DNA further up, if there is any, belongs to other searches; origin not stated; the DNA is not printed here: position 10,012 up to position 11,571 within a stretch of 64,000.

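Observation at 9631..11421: [FeFe]-hydrogenase-like Fe-S domain fused to a GGDEF output: candidate H2/redox-sensing diguanylate cyclase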

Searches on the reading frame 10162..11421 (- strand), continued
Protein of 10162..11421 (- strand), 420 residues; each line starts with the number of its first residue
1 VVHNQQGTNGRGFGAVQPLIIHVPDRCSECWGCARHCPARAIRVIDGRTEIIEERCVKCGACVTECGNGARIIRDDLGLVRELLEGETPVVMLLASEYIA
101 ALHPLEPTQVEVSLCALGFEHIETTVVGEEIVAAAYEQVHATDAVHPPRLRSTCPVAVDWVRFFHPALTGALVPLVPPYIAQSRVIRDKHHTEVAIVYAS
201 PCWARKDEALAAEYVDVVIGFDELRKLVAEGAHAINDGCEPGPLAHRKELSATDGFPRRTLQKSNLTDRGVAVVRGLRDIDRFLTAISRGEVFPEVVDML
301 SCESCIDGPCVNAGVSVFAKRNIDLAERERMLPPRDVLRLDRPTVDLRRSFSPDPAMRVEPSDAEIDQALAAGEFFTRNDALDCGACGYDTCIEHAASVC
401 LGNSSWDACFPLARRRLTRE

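Call 43: search_protein_representatives(alignment_id=A2)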
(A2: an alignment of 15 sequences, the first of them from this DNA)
Query: 15 sequences, 427 profile positions. Proteins with E-value up to 0.001 (for the whole library): 8836; up to 1e-10: 2538; up to 1e-30: 737. The best 150 are listed.
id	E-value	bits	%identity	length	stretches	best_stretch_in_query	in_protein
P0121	7.4e-191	650.9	-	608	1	13-426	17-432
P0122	2.1e-170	583.5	-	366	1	19-371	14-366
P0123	1.3e-146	505.2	-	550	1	25-406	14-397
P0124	5.8e-145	499.7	-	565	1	4-371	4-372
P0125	2.3e-143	494.5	-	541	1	67-426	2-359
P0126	2.1e-127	441.8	-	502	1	109-426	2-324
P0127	1.8e-126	438.8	-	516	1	21-367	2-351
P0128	3.3e-123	428.0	-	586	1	17-425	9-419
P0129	2.1e-121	422.1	-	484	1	71-370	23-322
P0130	3.0e-114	398.5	-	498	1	75-371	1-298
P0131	1.6e-110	386.2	-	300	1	19-299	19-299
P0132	8.1e-105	367.4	-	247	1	76-319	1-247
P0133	7.3e-103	361.0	-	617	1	23-424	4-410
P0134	3.5e-102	358.7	-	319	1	120-426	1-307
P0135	2.3e-100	352.8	-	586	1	19-426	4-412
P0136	3.4e-100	352.2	-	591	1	26-426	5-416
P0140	8.8e-89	314.6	-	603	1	23-427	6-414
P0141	1.0e-87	311.1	-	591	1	22-425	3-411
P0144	9.4e-85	301.3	-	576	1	23-420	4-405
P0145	1.4e-84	300.7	-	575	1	22-424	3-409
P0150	6.2e-82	292.0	-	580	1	19-427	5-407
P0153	7.4e-81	288.5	-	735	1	22-424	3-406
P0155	3.2e-80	286.4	-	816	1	20-421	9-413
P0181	3.0e-73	263.4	-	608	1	21-424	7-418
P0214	1.0e-67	245.2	-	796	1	22-421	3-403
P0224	1.2e-66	241.6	-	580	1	18-426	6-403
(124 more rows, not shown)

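Call 50: search_protein_families(library=pfam, alignment_id=A3, max_evalue=0.0001)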
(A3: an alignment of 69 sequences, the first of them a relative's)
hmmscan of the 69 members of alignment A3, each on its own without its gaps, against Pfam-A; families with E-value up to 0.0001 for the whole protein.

A. member 1, P0133 (617 aa): 7 families
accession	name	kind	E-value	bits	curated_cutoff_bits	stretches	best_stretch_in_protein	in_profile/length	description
PF00990.26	GGDEF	-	6.3e-53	179.3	23.8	1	424-580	2-161/161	Diguanylate cyclase, GGDEF domain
PF02906.19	Fe_hyd_lg_C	-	3.8e-38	131.9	22.1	1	76-299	5-245/245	Iron only hydrogenase large subunit, C-terminal domain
PF13237.11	Fer4_10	-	9.2e-07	29.1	25.5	1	6-51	4-52/53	4Fe-4S dicluster domain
PF04060.18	FeS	-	5.3e-06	26.5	23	1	377-406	4-33/33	Putative Fe-S cluster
PF00037.32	Fer4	-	2.8e-05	24.2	21.1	0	36-52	3-19/24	4Fe-4S binding domain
PF13187.11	Fer4_9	-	3.1e-05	24.3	27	1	10-55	1-51/52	4Fe-4S dicluster domain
PF12838.12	Fer4_7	-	5.7e-05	23.9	27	1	10-54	1-51/52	4Fe-4S dicluster domain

B. families by the number of members that match (of 69 scanned): 44 families (the first 25 are shown)
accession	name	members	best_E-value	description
PF02906.19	Fe_hyd_lg_C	69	1.7e-56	Iron only hydrogenase large subunit, C-terminal domain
PF04060.18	FeS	67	2e-11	Putative Fe-S cluster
PF13237.11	Fer4_10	65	6.9e-10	4Fe-4S dicluster domain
PF12838.12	Fer4_7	61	2.5e-09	4Fe-4S dicluster domain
PF13187.11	Fer4_9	60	1.8e-08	4Fe-4S dicluster domain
PF00037.32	Fer4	55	1.7e-10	4Fe-4S binding domain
PF02518.31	HATPase_c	36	3.8e-32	Histidine kinase-, DNA gyrase B-, and HSP90-like ATPase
PF00512.31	HisKA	34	1.4e-22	His Kinase A (phospho-acceptor) domain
PF12837.12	Fer4_6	22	9.6e-09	4Fe-4S binding domain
PF25160.1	LdpA_Fe-S-bd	21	4.2e-06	LdpA Fe-S cluster-binding domain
PF14697.11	Fer4_21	20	6.3e-08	4Fe-4S dicluster domain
PF00158.32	Sigma54_activat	13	4.7e-74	Sigma-54 interaction domain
PF25601.1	AAA_lid_14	13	8e-29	AAA+ ATPase lid domain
PF14532.12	Sigma54_activ_2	13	4.4e-25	Sigma-54 interaction domain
PF07728.20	AAA_5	12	4e-08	AAA domain (dynein-related subfamily)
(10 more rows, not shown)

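Call 51: search_protein_families(library=pfam, alignment_id=A4, max_evalue=0.0001)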
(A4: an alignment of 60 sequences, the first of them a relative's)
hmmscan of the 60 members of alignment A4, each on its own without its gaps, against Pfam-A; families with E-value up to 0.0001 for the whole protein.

A. member 1, P0145 (575 aa): 11 families
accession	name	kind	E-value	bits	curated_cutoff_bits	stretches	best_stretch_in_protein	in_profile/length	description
PF02906.19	Fe_hyd_lg_C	-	3.1e-59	201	22.1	1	73-301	2-245/245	Iron only hydrogenase large subunit, C-terminal domain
PF04060.18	FeS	-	1.3e-09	38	23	1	376-405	4-33/33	Putative Fe-S cluster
PF00989.32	PAS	-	9.3e-08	32.5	22.6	1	417-466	5-54/113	PAS fold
PF13188.13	PAS_8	-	3.1e-07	30.5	21.8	1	418-468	6-53/65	PAS domain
PF13237.11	Fer4_10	-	3.3e-07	30.6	25.5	1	5-51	3-53/53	4Fe-4S dicluster domain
PF12838.12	Fer4_7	-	5.8e-06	27.1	27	1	10-54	1-52/52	4Fe-4S dicluster domain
PF13187.11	Fer4_9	-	1.2e-05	25.6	27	1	10-54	1-51/52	4Fe-4S dicluster domain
PF00037.32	Fer4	-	1.4e-05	25.1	21.1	0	6-27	3-24/24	4Fe-4S binding domain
PF08448.16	PAS_4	-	1.9e-05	25.3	23.1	1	420-464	2-46/110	PAS fold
PF13426.13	PAS_9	-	6.1e-05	23.7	27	0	423-466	1-44/103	PAS domain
PF14697.11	Fer4_21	-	6.9e-05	23.3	35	1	6-51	3-52/59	4Fe-4S dicluster domain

B. families by the number of members that match (of 60 scanned): 29 families (the first 25 are shown)
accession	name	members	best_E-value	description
PF02906.19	Fe_hyd_lg_C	60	3.1e-59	Iron only hydrogenase large subunit, C-terminal domain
PF04060.18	FeS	60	3.1e-12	Putative Fe-S cluster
PF12838.12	Fer4_7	58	1.2e-10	4Fe-4S dicluster domain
PF13237.11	Fer4_10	56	1e-09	4Fe-4S dicluster domain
PF00037.32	Fer4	54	5.2e-10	4Fe-4S binding domain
PF13187.11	Fer4_9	48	3.8e-08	4Fe-4S dicluster domain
PF12837.12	Fer4_6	44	3.6e-08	4Fe-4S binding domain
PF14697.11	Fer4_21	43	8.5e-09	4Fe-4S dicluster domain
PF00989.32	PAS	31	1.1e-10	PAS fold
PF25160.1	LdpA_Fe-S-bd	29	1.8e-07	LdpA Fe-S cluster-binding domain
PF13188.13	PAS_8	24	4.6e-09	PAS domain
PF08448.16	PAS_4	18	3.6e-11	PAS fold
PF13426.13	PAS_9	18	1.3e-10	PAS domain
PF13484.11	Fer4_16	7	2.8e-06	4Fe-4S double cluster binding domain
PF12797.12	Fer4_2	5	6e-06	4Fe-4S binding domain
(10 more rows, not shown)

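Call 58: find_related_loci(query=A2, collection=genome_contigs, flank=10000)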
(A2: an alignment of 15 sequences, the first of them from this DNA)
Query A2 (418 aa) in genome_contigs; peptide patterns used: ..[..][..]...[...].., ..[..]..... (x = any residue, [..] = any of these).
125 stretches matched a pattern; 112 encode a relative of the query (tblastn E <= 1e-3); the best 80 are kept; 80 distinct loci.
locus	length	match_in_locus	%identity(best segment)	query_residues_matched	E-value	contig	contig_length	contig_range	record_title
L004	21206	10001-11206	70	17-412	0e+0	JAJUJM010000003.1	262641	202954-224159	MAG: Actinomycetota bacterium isolate bin117 k141_249743_length_262641_cov_17.0183, whole genome shotgun sequence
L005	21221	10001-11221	59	17-417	4e-154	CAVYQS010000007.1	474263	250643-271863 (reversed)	MAG: uncultured Actinomycetes bacterium isolate MFD04716.bin.1.58 genome assembly, contig: contig_33400, whole genome sh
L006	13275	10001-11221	58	17-417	7e-151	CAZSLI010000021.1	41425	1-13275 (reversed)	MAG TPA_asm: uncultured Eubacteriales bacterium isolate binchicken_co152_201 genome assembly, contig: NODE_1108_length_4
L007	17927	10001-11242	57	12-418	4e-150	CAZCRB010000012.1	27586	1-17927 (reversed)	MAG TPA_asm: uncultured Eubacteriales bacterium isolate binchicken_co104_79 genome assembly, contig: NODE_1318_length_27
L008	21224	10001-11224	58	17-418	2e-148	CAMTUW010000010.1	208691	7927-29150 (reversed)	MAG: uncultured actinobacterium isolate G04_MAG_00003 genome assembly, contig: G04_MAG_00003_000000000003, whole genome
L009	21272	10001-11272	55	1-418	2e-146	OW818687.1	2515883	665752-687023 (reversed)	metagenome genome assembly, chromosome: 1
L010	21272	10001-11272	54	2-417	1e-144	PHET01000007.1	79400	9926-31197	MAG: Actinobacteria bacterium HGW-Actinobacteria-7 Ig3397_v2_scaffold_264, whole genome shotgun sequence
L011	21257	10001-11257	55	11-417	8e-145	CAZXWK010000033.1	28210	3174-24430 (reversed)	MAG TPA_asm: uncultured Eubacteriales bacterium isolate binchicken_co152_220 genome assembly, contig: NODE_1941_length_2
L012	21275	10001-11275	56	3-417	5e-144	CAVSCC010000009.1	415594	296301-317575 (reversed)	MAG: uncultured Coriobacteriia bacterium isolate MFD02979.bin.2.170 genome assembly, contig: contig_49275, whole genome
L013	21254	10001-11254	56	5-417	3e-143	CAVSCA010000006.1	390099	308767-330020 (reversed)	MAG: uncultured Actinomycetes bacterium isolate MFD02979.bin.2.142 genome assembly, contig: contig_37445, whole genome s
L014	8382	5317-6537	54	18-418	2e-142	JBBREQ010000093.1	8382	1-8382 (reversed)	MAG: Coriobacteriia bacterium isolate Co_metawrap_2508 Cmw_2508_k141_22558225_length_8382_cov_14.0000, whole genome shot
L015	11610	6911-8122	57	17-412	1e-140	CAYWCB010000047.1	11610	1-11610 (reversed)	MAG TPA_asm: uncultured Eubacteriales bacterium isolate SRP257756_co1_46 genome assembly, contig: NODE_5026_length_11610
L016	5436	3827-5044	55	18-417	8e-141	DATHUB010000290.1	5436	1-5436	MAG TPA_asm: Coriobacteriia bacterium isolate SMAG_U16095 k141_536698, whole genome shotgun sequence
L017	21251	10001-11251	56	6-417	4e-139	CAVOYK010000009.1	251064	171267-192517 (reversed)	MAG: uncultured Actinomycetes bacterium isolate MFD09779.bin.2.33 genome assembly, contig: contig_6500, whole genome sho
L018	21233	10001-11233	56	20-417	3e-138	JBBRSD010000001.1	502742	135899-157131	MAG: Coriobacteriia bacterium isolate La2_metabat2.009 La2_metabat2.009_K_1171370L502742_cov_21.0326, whole genome shotg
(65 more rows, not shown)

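Call 63: find_encoding_contigs(protein=P0133, flank=10000, max_places=2)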
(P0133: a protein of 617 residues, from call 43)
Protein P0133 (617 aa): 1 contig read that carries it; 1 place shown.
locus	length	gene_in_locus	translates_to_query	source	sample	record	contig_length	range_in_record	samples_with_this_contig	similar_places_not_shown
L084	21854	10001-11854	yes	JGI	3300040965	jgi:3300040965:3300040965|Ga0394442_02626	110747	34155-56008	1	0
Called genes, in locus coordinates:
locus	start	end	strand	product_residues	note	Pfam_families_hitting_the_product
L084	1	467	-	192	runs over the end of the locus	PF00881:Nitroreductase, PF14512:TM1586_NiRdase (weak)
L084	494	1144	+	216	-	PF04542:Sigma70_r2, PF04545:Sigma70_r4, PF08281:Sigma70_r4_2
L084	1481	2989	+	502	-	PF05226:CHASE2, PF00211:Guanylate_cyc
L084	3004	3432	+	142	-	PF00027:cNMP_binding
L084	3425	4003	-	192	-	PF01169:GDT1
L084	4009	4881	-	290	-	PF08282:Hydrolase_3 (faint)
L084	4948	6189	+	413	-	PF00696:AA_kinase, PF22629:ACT_AHAS_ss (faint), PF13399:LytR_C (faint), PF01842:ACT, PF22468:ACT_9, PF13840:ACT_7, PF01842:ACT, PF22468:ACT_9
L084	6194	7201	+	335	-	PF01118:Semialdhyde_dh, PF02774:Semialdhyde_dhC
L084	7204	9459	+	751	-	PF00270:DEAD, PF04851:ResIII, PF00271:Helicase_C, PF22982:WHD_HRQ1, PF09369:MZB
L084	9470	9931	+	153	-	PF02481:DNA_processg_A (faint), PF18306:LDcluster4, PF03641:Lysine_decarbox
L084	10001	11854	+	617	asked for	PF13187:Fer4_9 (weak), PF13237:Fer4_10 (weak), PF02906:Fe_hyd_lg_C, PF04060:FeS (weak), PF00990:GGDEF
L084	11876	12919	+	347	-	PF04055:Radical_SAM, PF13353:Fer4_12 (faint)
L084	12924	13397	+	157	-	PF00293:NUDIX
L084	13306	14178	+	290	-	PF16575:CLP1_P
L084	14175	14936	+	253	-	PF01925:TauE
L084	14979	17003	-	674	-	PF16177:ACAS_N, PF00501:AMP-binding, PF13193:AMP-binding_C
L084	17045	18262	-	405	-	PF01590:GAF (faint), PF06580:His_kinase, PF02518:HATPase_c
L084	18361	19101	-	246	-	PF00072:Response_reg, PF04397:LytTR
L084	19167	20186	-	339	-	PF00586:AIRS, PF02769:AIRS_C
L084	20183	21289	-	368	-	PF01924:HypD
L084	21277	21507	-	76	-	PF01455:HupF_HypC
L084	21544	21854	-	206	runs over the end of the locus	PF13371:TPR_9 (faint), PF00515:TPR_1 (weak), PF12895:ANAPC3 (faint), PF13429:TPR_15 (weak), PF07719:TPR_2 (faint), PF13174:TPR_6 (faint), PF23914:TPR_CcmH_CycH, PF14559:TPR_19 (weak), +8 more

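Call 65: find_encoding_contigs(protein=P0155, flank=8000, max_places=2)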
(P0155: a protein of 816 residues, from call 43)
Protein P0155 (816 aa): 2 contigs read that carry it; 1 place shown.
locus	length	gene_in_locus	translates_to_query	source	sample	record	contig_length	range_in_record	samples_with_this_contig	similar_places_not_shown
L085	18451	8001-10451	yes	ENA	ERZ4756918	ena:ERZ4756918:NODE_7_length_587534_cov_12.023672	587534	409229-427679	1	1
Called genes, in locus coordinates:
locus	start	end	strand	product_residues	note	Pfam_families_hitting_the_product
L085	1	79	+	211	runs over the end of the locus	PF07963:N_methyl, PF07596:SBP_bac_10 (weak)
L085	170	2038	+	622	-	PF00664:ABC_membrane, PF00005:ABC_tran, PF02463:SMC_N (faint)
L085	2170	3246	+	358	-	PF01408:GFO_IDH_MocA, PF02894:GFO_IDH_MocA_C (weak), PF22725:GFO_IDH_MocA_C3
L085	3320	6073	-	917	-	PF22680:Glyco_hydro_123_N_2 (weak), PF13320:GH123_cat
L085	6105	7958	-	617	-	-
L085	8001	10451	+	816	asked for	PF12838:Fer4_7 (weak), PF13187:Fer4_9 (weak), PF13237:Fer4_10, PF02906:Fe_hyd_lg_C, PF04060:FeS, PF00512:HisKA, PF02518:HATPase_c, PF00072:Response_reg, +3 more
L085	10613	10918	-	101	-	PF04930:FUN14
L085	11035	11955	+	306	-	PF00990:GGDEF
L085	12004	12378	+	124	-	PF00072:Response_reg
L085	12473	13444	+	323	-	-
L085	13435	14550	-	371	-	PF01544:CorA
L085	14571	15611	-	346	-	PF00294:PfkB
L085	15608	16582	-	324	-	-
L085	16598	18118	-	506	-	PF00251:Glyco_hydro_32N, PF08244:Glyco_hydro_32C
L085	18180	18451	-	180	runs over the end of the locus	-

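Call 66: find_encoding_contigs(protein=P0140, flank=8000, max_places=2)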
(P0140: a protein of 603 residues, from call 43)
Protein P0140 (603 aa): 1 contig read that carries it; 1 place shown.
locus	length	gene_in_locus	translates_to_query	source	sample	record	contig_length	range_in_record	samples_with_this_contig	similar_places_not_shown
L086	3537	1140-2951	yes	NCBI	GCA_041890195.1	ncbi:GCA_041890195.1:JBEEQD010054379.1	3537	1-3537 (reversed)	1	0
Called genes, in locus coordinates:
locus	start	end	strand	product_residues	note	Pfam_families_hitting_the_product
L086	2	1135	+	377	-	?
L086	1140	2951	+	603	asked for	PF12837:Fer4_6 (faint), PF12838:Fer4_7 (weak), PF13187:Fer4_9 (weak), PF13237:Fer4_10, PF25160:LdpA_Fe-S-bd (weak), PF02906:Fe_hyd_lg_C, PF04060:FeS, PF00990:GGDEF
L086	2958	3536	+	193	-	?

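Call 67: find_encoding_contigs(protein=P0153, flank=8000, max_places=2)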
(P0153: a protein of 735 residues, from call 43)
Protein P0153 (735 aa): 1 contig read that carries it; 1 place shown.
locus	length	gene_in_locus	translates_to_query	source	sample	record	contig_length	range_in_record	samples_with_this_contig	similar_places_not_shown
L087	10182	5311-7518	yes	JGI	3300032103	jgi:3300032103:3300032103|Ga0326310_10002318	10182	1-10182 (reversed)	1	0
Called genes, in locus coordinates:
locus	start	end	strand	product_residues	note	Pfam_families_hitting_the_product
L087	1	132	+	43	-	?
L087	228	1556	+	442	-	PF03951:Gln-synt_N, PF00120:Gln-synt_C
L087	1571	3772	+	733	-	PF00403:HMA, PF00122:E1-E2_ATPase, PF00702:Hydrolase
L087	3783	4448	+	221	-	PF00730:HhH-GPD, PF00633:HHH (weak)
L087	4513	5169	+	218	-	PF04367:DUF502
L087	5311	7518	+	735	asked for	PF13237:Fer4_10 (weak), PF02906:Fe_hyd_lg_C, PF04060:FeS, PF00158:Sigma54_activat, PF01078:Mg_chelatase (faint), PF14532:Sigma54_activ_2, PF25601:AAA_lid_14, PF02954:HTH_8, +1 more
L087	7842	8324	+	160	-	PF01257:2Fe-2S_thioredx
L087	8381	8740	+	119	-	-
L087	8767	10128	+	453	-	PF01512:Complex1_51K, PF10589:NADH_4Fe-4S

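Call 79: list_cluster_members(proteins=[P0133, P0136, P0150, P0135, P0141, P0140, P0144, P0214, P0181, P0224])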
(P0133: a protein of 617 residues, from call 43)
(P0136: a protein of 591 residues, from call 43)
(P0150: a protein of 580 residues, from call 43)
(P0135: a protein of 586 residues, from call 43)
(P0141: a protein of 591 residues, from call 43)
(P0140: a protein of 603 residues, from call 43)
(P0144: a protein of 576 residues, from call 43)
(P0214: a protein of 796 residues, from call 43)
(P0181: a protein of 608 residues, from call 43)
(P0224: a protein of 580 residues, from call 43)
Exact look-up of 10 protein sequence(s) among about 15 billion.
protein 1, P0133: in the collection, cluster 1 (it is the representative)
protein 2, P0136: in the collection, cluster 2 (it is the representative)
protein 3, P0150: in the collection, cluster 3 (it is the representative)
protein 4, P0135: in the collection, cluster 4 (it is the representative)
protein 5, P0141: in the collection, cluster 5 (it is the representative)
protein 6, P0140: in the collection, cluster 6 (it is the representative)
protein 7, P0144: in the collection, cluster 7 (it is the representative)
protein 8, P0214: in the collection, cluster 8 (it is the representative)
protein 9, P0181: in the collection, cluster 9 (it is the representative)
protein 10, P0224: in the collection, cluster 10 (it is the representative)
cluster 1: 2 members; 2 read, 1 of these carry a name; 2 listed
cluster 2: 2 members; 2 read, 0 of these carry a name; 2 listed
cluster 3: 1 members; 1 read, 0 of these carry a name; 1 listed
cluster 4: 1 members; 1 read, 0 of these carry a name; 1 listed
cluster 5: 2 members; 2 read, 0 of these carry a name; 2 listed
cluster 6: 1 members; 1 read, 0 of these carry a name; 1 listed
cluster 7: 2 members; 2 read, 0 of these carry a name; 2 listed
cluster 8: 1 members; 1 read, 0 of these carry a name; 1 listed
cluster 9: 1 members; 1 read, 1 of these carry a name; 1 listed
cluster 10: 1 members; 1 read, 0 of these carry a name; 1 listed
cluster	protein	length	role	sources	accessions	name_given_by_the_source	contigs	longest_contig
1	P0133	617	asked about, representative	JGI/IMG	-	diguanylate cyclase (GGDEF)-like protein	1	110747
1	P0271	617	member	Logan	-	-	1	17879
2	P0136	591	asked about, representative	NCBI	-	-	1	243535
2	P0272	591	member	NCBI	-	-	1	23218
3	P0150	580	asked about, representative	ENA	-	-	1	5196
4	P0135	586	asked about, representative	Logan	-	-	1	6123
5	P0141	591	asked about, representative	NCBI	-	-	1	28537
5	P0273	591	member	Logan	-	-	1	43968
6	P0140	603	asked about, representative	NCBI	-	-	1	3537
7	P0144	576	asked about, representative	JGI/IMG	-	-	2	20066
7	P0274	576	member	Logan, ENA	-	-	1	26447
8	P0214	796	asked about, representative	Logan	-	-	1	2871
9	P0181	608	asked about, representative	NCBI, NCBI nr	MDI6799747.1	MAG: [Fe-Fe] hydrogenase large subunit C-terminal domain-containing protein ... | [Fe-Fe] hydrogenase large subunit C-terminal domain-containing protein [Actinomycetota ...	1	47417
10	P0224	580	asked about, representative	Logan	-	-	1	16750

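Call 80: find_encoding_contigs(protein=P0136, flank=10000, max_places=1)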
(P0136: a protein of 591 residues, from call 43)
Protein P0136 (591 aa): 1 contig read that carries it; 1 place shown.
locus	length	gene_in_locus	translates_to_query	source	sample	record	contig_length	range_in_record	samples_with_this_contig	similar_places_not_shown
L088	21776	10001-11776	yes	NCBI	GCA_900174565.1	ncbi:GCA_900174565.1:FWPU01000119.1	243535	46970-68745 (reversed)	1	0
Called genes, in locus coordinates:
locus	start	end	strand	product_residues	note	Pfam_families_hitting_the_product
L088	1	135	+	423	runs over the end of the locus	PF02310:B12-binding, PF04055:Radical_SAM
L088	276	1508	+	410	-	PF00696:AA_kinase, PF22629:ACT_AHAS_ss (faint), PF01842:ACT, PF13740:ACT_6 (faint), PF22468:ACT_9, PF13840:ACT_7, PF01842:ACT, PF22468:ACT_9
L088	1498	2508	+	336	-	PF01118:Semialdhyde_dh, PF02774:Semialdhyde_dhC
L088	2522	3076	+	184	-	PF02663:FmdE, PF01258:zf-dskA_traR (weak)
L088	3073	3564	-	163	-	-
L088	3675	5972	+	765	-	PF00270:DEAD, PF00271:Helicase_C, PF22982:WHD_HRQ1, PF09369:MZB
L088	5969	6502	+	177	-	PF18306:LDcluster4, PF03641:Lysine_decarbox (weak)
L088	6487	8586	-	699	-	PF01926:MMR_HSR1, PF02421:FeoB_N, PF17910:FeoB_Cyto, PF07670:Gate, PF07664:FeoB_C, PF07670:Gate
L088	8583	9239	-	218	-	PF01047:MarR (weak), PF01325:Fe_dep_repress, PF02742:Fe_dep_repr_C, PF04023:FeoA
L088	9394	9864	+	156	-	PF04073:tRNA_edit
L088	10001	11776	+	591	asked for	PF12838:Fer4_7 (weak), PF13187:Fer4_9 (weak), PF13237:Fer4_10, PF02906:Fe_hyd_lg_C, PF04060:FeS, PF00990:GGDEF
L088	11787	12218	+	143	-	PF00293:NUDIX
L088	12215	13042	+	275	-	PF16575:CLP1_P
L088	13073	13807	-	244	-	PF00072:Response_reg, PF04397:LytTR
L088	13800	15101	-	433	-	PF06580:His_kinase, PF02518:HATPase_c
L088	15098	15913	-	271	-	PF00583:Acetyltransf_1, PF13673:Acetyltransf_10, PF13508:Acetyltransf_7, PF08445:FR47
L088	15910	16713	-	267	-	PF01925:TauE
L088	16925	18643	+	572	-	PF01268:FTHFS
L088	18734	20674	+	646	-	PF00111:Fer2, PF17650:RACo_linker, PF17651:Raco_middle, PF14574:RACo_C_ter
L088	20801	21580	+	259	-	PF00142:Fer4_NifH (faint), PF01656:CbiA, PF02374:ArsA_ATPase (weak), PF10609:ParA (faint), PF13614:AAA_31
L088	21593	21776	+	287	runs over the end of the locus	PF00763:THF_DHG_CYH, PF02882:THF_DHG_CYH_C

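Call 81: find_encoding_contigs(protein=P0141, flank=10000, max_places=1)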
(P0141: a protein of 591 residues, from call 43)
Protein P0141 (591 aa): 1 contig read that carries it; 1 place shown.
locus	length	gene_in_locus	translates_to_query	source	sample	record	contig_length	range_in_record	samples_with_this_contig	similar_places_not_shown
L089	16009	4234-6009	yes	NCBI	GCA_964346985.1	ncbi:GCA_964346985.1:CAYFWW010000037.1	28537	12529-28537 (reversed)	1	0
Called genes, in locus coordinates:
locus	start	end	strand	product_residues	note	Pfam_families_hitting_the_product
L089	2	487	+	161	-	?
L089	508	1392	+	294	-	PF01545:Cation_efflux, PF16916:ZT_dimer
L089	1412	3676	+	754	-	PF00270:DEAD, PF04851:ResIII, PF00271:Helicase_C, PF22982:WHD_HRQ1, PF09369:MZB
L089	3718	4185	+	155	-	PF02481:DNA_processg_A (faint), PF18306:LDcluster4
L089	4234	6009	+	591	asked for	PF00037:Fer4 (faint), PF12838:Fer4_7 (weak), PF13187:Fer4_9 (weak), PF13237:Fer4_10, PF02906:Fe_hyd_lg_C, PF04060:FeS (weak), PF00990:GGDEF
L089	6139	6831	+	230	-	PF01925:TauE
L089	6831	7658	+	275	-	PF00583:Acetyltransf_1, PF13673:Acetyltransf_10 (weak), PF13508:Acetyltransf_7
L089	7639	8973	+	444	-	PF06580:His_kinase, PF02518:HATPase_c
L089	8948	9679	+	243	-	PF00072:Response_reg, PF04397:LytTR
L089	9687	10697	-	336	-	PF00586:AIRS, PF02769:AIRS_C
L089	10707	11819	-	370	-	PF01924:HypD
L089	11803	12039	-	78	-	PF01455:HupF_HypC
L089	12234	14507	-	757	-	PF00708:Acylphosphatase, PF07503:zf-HYPF, PF01300:Sua5_yciO_yrdC, PF17788:HypF_C, PF22521:HypF_C_2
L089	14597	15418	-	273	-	PF02361:CbiQ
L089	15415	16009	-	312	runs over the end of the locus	PF01891:CbiM, PF13190:PDGLE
